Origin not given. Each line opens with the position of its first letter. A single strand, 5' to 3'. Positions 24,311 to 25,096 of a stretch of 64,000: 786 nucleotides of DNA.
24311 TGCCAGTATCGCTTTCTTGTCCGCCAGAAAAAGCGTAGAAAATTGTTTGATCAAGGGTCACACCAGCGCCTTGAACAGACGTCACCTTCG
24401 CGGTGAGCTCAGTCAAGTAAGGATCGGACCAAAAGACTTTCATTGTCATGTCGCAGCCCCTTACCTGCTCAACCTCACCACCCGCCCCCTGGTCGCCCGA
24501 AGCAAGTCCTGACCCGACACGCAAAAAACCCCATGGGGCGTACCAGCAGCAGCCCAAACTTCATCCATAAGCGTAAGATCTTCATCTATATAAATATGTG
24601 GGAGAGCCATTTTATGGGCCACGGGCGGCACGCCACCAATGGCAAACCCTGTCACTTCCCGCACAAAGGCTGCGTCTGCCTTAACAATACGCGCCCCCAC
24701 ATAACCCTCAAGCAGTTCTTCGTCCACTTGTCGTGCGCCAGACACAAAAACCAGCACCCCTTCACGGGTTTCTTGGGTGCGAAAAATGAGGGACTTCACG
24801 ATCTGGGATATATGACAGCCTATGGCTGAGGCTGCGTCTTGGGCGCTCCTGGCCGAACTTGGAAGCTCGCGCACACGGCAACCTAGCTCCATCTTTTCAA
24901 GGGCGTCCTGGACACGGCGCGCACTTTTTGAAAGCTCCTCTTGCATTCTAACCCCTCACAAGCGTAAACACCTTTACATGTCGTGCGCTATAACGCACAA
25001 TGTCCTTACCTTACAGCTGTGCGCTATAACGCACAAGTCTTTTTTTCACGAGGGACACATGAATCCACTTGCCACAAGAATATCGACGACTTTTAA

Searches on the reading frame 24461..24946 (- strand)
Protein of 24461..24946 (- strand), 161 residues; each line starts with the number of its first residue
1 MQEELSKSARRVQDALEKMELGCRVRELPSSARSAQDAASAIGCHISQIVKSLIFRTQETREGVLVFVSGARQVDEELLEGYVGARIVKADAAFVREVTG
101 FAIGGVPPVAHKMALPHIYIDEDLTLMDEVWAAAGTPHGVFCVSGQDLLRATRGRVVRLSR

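Call 8: search_protein_families(library=pfam, proteins=[window:24461-24946:-], max_evalue=0.001)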
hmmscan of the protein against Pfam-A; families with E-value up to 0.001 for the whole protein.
window:24461-24946:- (161 aa): 1 family
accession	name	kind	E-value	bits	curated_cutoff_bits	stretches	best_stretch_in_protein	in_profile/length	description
PF04073.20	tRNA_edit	-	5.1e-23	81.9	25.5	1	31-150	3-122/123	Aminoacyl-tRNA editing domain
